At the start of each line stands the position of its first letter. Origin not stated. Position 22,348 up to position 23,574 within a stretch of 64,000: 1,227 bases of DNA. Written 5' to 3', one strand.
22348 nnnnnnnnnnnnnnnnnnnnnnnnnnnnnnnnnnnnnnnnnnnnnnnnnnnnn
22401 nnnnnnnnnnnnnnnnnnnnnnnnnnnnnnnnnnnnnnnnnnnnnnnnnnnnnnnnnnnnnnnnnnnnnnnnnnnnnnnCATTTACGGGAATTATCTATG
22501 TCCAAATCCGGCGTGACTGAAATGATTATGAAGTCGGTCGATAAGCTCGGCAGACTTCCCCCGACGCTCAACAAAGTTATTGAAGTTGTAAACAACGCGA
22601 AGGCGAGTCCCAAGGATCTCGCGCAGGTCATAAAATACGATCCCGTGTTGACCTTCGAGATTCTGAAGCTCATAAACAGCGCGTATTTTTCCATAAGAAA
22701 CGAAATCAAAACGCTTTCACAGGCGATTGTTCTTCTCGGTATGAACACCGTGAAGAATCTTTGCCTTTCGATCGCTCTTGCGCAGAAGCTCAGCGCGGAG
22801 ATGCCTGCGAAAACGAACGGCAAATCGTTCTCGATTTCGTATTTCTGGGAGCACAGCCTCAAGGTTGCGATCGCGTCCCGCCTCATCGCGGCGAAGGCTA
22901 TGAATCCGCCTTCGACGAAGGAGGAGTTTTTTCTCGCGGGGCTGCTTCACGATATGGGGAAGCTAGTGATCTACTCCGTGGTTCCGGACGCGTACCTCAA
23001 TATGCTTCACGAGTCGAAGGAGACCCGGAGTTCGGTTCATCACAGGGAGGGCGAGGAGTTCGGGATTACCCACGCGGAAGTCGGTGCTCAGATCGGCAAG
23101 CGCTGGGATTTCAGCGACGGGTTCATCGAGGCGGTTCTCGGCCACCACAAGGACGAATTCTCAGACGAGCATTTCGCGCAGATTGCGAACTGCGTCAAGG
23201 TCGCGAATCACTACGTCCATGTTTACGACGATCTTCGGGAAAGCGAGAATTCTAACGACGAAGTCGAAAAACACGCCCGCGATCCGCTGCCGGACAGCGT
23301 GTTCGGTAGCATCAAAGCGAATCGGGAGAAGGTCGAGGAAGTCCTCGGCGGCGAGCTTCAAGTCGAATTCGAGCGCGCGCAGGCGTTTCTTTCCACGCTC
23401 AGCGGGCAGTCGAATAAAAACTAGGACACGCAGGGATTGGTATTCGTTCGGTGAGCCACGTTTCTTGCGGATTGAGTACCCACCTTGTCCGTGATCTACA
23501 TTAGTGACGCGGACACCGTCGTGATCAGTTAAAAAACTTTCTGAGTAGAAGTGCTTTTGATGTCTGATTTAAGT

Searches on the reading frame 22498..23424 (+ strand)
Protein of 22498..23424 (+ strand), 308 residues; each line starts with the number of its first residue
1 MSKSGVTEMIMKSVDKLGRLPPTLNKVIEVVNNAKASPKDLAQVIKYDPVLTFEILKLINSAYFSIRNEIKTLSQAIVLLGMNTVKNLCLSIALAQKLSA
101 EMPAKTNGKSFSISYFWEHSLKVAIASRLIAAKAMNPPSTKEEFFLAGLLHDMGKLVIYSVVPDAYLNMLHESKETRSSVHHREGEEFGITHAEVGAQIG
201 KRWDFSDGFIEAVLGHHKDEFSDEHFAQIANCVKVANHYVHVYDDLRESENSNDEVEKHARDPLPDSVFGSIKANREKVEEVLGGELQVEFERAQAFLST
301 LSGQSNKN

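Call 13: search_protein_families(library=pfam, proteins=[window:22498-23424:+])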
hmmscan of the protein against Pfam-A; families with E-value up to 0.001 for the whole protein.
window:22498-23424:+ (308 aa): 2 families
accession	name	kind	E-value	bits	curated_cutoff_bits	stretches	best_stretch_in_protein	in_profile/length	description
PF08668.18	HDOD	-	4.3e-55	186.7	22.9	1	18-218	2-195/196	HDOD domain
PF01966.28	HD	-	5.3e-10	40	22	1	117-236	2-110/116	HD domain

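Call 15: find_homologous_proteins(query=window:22498-23424:+, max_evalue=1e-20)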
Query window:22498-23424:+ (308 aa): 275 proteins with E <= 1e-20 among 2603 candidates; the best 120 are listed.
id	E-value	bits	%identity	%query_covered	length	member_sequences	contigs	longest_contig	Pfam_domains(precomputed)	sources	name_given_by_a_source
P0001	7.0e-199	677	100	100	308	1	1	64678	PF08668.19,PF01966.29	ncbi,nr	ncbi:MAG: HDOD domain-containing protein [Planctomycetes bacterium]|nr:HDOD domain-containing protei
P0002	4.8e-88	313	60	78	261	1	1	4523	PF08668.19,PF01966.29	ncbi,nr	ncbi:MAG: HDOD domain-containing protein, partial [Planctomycetes bacterium]|nr:HDOD domain-containi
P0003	2.6e-63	232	42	96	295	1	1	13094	PF08668.19,PF01966.29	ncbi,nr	ncbi:MAG: HDOD domain-containing protein [Planctomycetes bacterium]|nr:HDOD domain-containing protei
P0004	1.1e-61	227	41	95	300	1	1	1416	PF08668.19,PF01966.29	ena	-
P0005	8.4e-51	191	39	95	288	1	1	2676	PF08668.19,PF01966.29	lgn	-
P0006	2.2e-49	186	38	94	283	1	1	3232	PF08668.19,PF01966.29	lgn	-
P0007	2.3e-49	186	44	75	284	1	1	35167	PF08668.19,PF01966.29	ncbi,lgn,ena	-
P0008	1.7e-48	183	41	74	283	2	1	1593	PF08668.19,PF01966.29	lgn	-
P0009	2.0e-48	183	38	95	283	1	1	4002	PF08668.19,PF01966.29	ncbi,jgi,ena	-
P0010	5.9e-48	182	35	96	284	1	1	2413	PF08668.19,PF01966.29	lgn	-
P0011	7.2e-48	181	37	96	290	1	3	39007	PF08668.19,PF01966.29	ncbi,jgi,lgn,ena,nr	ncbi:MAG TPA: HDOD domain-containing protein [archaeon]|nr:HDOD domain-containing protein [archaeon]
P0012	7.7e-47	178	36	96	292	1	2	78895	PF08668.19,PF01966.29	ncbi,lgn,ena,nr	ncbi:MAG: HDOD domain-containing protein [Desulfosarcinaceae bacterium]|nr:HDOD domain-containing pr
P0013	9.3e-45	171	37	94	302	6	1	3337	PF08668.19,PF01966.29,PF18019.8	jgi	-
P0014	1.1e-44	171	36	87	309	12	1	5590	PF08668.19,PF01966.29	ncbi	-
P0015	1.1e-44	171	39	73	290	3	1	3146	PF08668.19,PF01966.29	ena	-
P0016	3.0e-44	169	37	91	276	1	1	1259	PF08668.19,PF01966.29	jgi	jgi:putative nucleotidyltransferase with HDIG domain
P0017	1.1e-43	168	35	94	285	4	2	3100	PF08668.19,PF01966.29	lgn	-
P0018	1.6e-43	167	36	94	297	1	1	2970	PF08668.19,PF01966.29,PF18019.8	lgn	-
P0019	2.0e-43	167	37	76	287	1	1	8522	PF08668.19,PF01966.29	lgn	-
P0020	4.6e-43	165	38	70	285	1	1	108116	PF08668.19,PF01966.29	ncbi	-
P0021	8.7e-43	165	35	94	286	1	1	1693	PF08668.19,PF01966.29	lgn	-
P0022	2.1e-42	163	38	69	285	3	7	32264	PF08668.19,PF01966.29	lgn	-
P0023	2.3e-42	163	35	94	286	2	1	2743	PF08668.19,PF01966.29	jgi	-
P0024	4.9e-42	162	32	97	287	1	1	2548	PF08668.19,PF01966.29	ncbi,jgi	-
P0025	6.3e-42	162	36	94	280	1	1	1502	PF08668.19,PF01966.29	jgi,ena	-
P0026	7.3e-42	162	32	94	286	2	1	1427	PF08668.19,PF01966.29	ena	-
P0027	6.8e-41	158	34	76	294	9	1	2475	PF08668.19,PF01966.29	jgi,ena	-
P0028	1.1e-40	158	42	67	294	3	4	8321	PF08668.19,PF01966.29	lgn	-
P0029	1.3e-40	157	36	84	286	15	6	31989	PF08668.19,PF01966.29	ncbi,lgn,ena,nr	ncbi:MAG: metal-dependent phosphohydrolase [Desulfobulbaceae bacterium S3730MH12]|nr:MAG: metal-depe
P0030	1.6e-40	157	35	94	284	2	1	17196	PF08668.19,PF01966.29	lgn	-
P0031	1.8e-40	157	37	84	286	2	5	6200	PF08668.19,PF01966.29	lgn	-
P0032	1.8e-40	157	36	71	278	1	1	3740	PF08668.19,PF01966.29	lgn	-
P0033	2.6e-40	156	35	94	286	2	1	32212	PF08668.19,PF01966.29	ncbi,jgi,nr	ncbi:MAG: HDOD domain-containing protein [Deltaproteobacteria bacterium]|nr:HDOD domain-containing p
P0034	2.9e-40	156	32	96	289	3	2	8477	PF08668.19,PF01966.29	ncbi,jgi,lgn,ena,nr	ncbi:MAG TPA: HDOD domain-containing protein [bacterium]|nr:HDOD domain-containing protein [bacteriu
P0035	6.9e-40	155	34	94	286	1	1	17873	PF08668.19,PF01966.29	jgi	jgi:putative nucleotidyltransferase with HDIG domain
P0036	9.8e-40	155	37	76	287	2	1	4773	PF08668.19,PF01966.29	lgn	-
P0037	2.0e-39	154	35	93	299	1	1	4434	PF08668.19,PF01966.29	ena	-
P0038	2.1e-39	153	36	79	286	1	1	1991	PF08668.19,PF01966.29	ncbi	-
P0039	4.0e-39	153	33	97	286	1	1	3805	PF08668.19,PF01966.29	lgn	-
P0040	4.0e-39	153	32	93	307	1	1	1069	PF08668.19,PF01966.29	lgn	-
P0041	4.4e-39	152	33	94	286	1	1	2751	PF08668.19,PF01966.29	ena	-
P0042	4.5e-39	152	31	96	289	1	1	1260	PF08668.19,PF01966.29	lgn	-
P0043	4.5e-39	152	33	94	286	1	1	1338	PF08668.19,PF01966.29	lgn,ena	-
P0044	4.6e-39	152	33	94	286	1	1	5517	PF08668.19,PF01966.29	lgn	-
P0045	5.1e-39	152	36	83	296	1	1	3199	PF08668.19,PF01966.29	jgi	jgi:HD-like signal output (HDOD) protein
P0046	5.1e-39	152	36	83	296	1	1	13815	PF08668.19,PF01966.29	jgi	jgi:HD-like signal output (HDOD) protein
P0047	5.1e-39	152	34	94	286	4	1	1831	PF08668.19,PF01966.29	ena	-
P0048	5.3e-39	152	34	94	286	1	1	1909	PF08668.19,PF01966.29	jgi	jgi:HD-like signal output (HDOD) protein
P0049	5.4e-39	152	34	94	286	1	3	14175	PF08668.19,PF01966.29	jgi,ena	jgi:HD-like signal output (HDOD) protein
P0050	6.0e-39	152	34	94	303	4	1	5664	PF08668.19,PF01966.29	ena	-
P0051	6.9e-39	152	38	76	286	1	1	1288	PF08668.19,PF01966.29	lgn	-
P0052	7.6e-39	152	37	76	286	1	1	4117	PF08668.19,PF01966.29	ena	-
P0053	8.1e-39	152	35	85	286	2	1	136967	PF08668.19,PF01966.29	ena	-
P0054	1.2e-38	151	37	83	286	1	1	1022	PF08668.19,PF01966.29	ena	-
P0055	1.3e-38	151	37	76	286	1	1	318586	PF08668.19,PF01966.29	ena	-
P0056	1.3e-38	151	35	83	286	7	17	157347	PF08668.19,PF01966.29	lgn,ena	-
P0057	1.3e-38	151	37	76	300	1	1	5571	PF08668.19,PF01966.29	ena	-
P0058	1.4e-38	151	32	96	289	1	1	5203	PF08668.19,PF01966.29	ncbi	-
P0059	1.4e-38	151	37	76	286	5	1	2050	PF08668.19,PF01966.29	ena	-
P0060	1.4e-38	151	36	76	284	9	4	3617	PF08668.19,PF01966.29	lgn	-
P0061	1.6e-38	151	34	94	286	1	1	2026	PF08668.19,PF01966.29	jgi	jgi:putative nucleotidyltransferase with HDIG domain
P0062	2.1e-38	150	33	94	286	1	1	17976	PF08668.19,PF01966.29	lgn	-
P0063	2.5e-38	150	37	76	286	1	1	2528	PF08668.19,PF01966.29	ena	-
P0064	2.6e-38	150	33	94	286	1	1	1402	PF08668.19,PF01966.29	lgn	-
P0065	2.7e-38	150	36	76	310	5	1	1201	PF08668.19,PF01966.29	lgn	-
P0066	2.7e-38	150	37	76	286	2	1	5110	PF08668.19,PF01966.29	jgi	jgi:HD-like signal output (HDOD) protein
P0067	3.6e-38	149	32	94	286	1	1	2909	PF08668.19,PF01966.29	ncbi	-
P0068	3.8e-38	149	33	94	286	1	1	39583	PF08668.19,PF01966.29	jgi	-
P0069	4.0e-38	149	34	83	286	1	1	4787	PF08668.19,PF01966.29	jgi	-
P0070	4.2e-38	149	33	94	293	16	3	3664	PF08668.19,PF01966.29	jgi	jgi:putative nucleotidyltransferase with HDIG domain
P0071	4.2e-38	149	37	76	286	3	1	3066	PF08668.19,PF01966.29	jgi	jgi:putative nucleotidyltransferase with HDIG domain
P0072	4.5e-38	149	33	94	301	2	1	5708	PF08668.19,PF01966.29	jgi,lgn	jgi:HD-like signal output (HDOD) protein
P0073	4.6e-38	149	37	76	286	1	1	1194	PF08668.19,PF01966.29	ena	-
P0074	5.7e-38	149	34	91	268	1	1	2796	PF08668.19,PF01966.29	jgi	-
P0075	5.7e-38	149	34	94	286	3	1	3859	PF08668.19,PF01966.29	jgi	jgi:putative nucleotidyltransferase with HDIG domain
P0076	6.4e-38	149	33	94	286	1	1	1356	PF08668.19,PF01966.29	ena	-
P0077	6.5e-38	149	36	83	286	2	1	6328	PF08668.19,PF01966.29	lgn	-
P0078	7.0e-38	148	36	76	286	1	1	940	PF08668.19,PF01966.29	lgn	-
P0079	7.8e-38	148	33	94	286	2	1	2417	PF08668.19,PF01966.29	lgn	-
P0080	8.5e-38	148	37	76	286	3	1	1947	PF08668.19,PF01966.29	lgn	-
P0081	8.9e-38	148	32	94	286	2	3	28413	PF08668.19,PF01966.29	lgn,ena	-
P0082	9.5e-38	148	33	94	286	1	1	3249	PF08668.19,PF01966.29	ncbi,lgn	-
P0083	1.0e-37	148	34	94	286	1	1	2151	PF08668.19,PF01966.29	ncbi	-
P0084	1.1e-37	148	33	94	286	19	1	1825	PF08668.19,PF01966.29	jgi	jgi:putative nucleotidyltransferase with HDIG domain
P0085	1.1e-37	148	35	76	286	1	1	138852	PF08668.19,PF01966.29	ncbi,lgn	ncbi:HDOD domain-containing protein [Desulfocastanea catecholica]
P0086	1.2e-37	148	34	94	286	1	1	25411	PF08668.19,PF01966.29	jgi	-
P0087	1.2e-37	148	32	94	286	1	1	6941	PF08668.19,PF01966.29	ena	-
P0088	1.2e-37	148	33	94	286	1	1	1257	PF08668.19,PF01966.29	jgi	-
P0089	1.5e-37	147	31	94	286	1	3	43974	PF08668.19,PF01966.29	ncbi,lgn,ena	-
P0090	1.5e-37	147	32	97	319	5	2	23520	PF08668.19,PF01966.29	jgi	jgi:putative nucleotidyltransferase with HDIG domain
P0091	1.6e-37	147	36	76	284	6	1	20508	PF08668.19,PF01966.29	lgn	-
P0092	1.6e-37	147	33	94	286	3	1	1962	PF08668.19,PF01966.29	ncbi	-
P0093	1.6e-37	147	32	97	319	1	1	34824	PF08668.19,PF01966.29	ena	-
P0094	1.6e-37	147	35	83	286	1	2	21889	PF08668.19,PF01966.29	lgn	-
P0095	1.8e-37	147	37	76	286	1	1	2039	PF08668.19,PF01966.29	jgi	jgi:putative nucleotidyltransferase with HDIG domain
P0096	1.9e-37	147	37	76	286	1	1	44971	PF08668.19,PF01966.29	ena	-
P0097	2.0e-37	147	32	94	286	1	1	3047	PF08668.19,PF01966.29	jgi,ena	-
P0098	2.3e-37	147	33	94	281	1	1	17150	PF08668.19,PF01966.29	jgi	-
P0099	2.5e-37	147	34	83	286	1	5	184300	PF08668.19,PF01966.29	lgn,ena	-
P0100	2.6e-37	147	34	94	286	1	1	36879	PF08668.19,PF01966.29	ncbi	ncbi:MAG: HDOD domain-containing protein [Pseudomonadota bacterium]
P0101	2.8e-37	147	36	83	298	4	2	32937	PF08668.19,PF01966.29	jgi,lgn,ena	-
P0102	2.8e-37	146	37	76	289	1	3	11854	PF08668.19,PF01966.29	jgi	-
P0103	2.8e-37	146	34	83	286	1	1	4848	PF08668.19,PF01966.29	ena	-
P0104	3.1e-37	146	37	76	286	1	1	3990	PF08668.19,PF01966.29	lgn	-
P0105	4.2e-37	146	36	76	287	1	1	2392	PF08668.19,PF01966.29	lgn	-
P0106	4.2e-37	146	34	83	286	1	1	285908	PF08668.19,PF01966.29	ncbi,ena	-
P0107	4.5e-37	146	33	94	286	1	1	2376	PF08668.19,PF01966.29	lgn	-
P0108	4.7e-37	146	37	75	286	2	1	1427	PF08668.19,PF01966.29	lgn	-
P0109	4.9e-37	146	36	76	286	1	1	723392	PF08668.19,PF01966.29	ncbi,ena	-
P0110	5.3e-37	146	37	76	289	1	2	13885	PF08668.19,PF01966.29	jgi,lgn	jgi:putative nucleotidyltransferase with HDIG domain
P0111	5.8e-37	145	31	94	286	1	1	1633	PF08668.19,PF01966.29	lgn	-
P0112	6.2e-37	145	32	94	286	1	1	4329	PF08668.19,PF01966.29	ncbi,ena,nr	ncbi:MAG: HDOD domain-containing protein [Desulfobulbaceae bacterium]|nr:HDOD domain-containing prot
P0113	6.7e-37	145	34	94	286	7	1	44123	PF08668.19,PF01966.29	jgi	jgi:HD-like signal output (HDOD) protein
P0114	7.2e-37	145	35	76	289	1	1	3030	PF08668.19,PF01966.29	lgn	-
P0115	7.6e-37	145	34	94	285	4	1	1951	PF08668.19,PF01966.29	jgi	-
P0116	8.2e-37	145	37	76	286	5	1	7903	PF08668.19,PF01966.29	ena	-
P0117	8.3e-37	145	33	94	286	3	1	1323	PF08668.19,PF01966.29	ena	-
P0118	8.6e-37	145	35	83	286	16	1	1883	PF08668.19,PF01966.29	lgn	-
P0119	9.1e-37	145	32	94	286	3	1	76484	PF08668.19,PF01966.29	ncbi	-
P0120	1.0e-36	145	35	79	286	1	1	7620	PF08668.19,PF01966.29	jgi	jgi:putative nucleotidyltransferase with HDIG domain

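Call 16: find_encoding_contigs(protein=P0001, flank=10000, max_places=4)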
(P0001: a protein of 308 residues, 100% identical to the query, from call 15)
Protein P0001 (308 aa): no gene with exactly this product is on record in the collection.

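Call 17: find_encoding_contigs(protein=P0002, flank=5000, max_places=4)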
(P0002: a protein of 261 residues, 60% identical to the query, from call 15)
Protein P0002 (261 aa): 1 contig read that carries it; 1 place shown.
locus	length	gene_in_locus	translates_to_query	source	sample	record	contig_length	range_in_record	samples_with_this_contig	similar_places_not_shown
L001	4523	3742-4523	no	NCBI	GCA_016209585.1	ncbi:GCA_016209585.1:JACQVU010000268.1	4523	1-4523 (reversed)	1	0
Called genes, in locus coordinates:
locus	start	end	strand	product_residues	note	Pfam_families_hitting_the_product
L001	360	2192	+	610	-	PF13646:HEAT_2 (weak), PF02985:HEAT (faint), PF13646:HEAT_2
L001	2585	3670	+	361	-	PF03130:HEAT_PBS (faint), PF13513:HEAT_EZ (faint), PF13646:HEAT_2, PF02985:HEAT (faint)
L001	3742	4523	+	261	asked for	PF08668:HDOD, PF01966:HD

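Call 18: find_encoding_contigs(protein=P0003, flank=8000, max_places=4)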
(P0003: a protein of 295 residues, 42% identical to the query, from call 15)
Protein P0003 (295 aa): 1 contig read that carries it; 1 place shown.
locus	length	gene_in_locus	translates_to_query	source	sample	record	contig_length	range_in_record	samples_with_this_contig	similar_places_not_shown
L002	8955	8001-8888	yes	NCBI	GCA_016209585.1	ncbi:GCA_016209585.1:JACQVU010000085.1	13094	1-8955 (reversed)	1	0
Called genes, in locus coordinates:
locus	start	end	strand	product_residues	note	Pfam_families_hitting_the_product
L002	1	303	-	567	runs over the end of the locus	PF02554:CstA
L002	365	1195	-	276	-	PF00561:Abhydrolase_1, PF12146:Hydrolase_4 (faint), PF12697:Abhydrolase_6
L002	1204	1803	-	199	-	PF00475:IGPD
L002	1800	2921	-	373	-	PF00155:Aminotran_1_2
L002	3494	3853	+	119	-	-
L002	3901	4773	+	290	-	PF08668:HDOD, PF01966:HD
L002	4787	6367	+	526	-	PF08448:PAS_4, PF00512:HisKA, PF02518:HATPase_c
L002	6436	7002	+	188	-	PF02410:RsfS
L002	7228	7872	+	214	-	PF00376:MerR (weak), PF12728:HTH_17, PF13411:MerR_1 (weak), PF00072:Response_reg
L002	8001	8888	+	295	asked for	PF08668:HDOD, PF01966:HD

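Call 58: list_cluster_members(proteins=[P0001, P0121, P0002])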
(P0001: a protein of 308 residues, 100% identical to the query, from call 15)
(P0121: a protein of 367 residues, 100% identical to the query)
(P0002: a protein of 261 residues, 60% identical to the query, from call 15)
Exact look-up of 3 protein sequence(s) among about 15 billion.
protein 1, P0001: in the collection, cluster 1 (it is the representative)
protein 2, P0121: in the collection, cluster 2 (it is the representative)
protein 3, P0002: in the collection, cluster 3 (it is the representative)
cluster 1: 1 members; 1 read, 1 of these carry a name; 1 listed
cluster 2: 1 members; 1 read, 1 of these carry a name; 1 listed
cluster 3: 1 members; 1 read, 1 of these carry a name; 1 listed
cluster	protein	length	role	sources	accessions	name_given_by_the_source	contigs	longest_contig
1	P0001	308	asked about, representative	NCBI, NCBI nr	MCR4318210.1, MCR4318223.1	MAG: HDOD domain-containing protein [Planctomycetes bacterium] | HDOD domain-containing protein [Planctomycetota bacterium]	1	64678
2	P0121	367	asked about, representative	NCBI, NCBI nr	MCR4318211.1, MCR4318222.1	MAG: peptide chain release factor 2 [Planctomycetes bacterium] | peptide chain release factor 2 [Planctomycetota bacterium]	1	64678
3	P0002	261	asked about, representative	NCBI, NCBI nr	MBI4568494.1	MAG: HDOD domain-containing protein, partial [Planctomycetes bacterium] | HDOD domain-containing protein [Planctomycetota bacterium]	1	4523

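Call 65: find_encoding_contigs(protein=P0007, flank=4000, max_places=2)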
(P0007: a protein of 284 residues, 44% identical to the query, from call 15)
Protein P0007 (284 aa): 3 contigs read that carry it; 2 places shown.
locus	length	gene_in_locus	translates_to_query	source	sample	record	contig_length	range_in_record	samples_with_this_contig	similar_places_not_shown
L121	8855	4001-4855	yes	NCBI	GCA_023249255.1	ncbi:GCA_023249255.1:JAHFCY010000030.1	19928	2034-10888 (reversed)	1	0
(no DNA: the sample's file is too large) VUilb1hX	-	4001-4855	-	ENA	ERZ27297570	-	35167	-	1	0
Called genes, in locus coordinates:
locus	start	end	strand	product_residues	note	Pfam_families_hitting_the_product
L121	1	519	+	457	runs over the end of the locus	PF13742:tRNA_anti_2 (faint), PF01336:tRNA_anti-codon (faint)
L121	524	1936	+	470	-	PF01970:TctA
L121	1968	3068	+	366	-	PF04307:YdjM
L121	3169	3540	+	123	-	PF03780:Asp23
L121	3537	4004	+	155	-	PF17792:ThiD2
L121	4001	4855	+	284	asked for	PF08668:HDOD, PF01966:HD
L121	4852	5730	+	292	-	PF12706:Lactamase_B_2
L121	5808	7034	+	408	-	PF13173:AAA_14, PF13635:DUF4143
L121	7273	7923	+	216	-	PF02581:TMP-TENI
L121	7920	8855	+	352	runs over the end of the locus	PF00676:E1_dh, PF02775:TPP_enzyme_C (weak), PF13292:DXP_synthase_N (weak)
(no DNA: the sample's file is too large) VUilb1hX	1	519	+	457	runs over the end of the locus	PF13742:tRNA_anti_2 (faint), PF01336:tRNA_anti-codon (faint)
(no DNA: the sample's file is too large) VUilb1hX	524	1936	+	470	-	PF01970:TctA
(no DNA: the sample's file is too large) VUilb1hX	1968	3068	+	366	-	PF04307:YdjM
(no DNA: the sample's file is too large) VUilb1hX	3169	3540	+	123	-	PF03780:Asp23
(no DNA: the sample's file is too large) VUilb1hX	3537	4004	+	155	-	PF17792:ThiD2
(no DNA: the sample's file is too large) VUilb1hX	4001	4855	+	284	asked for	PF08668:HDOD, PF01966:HD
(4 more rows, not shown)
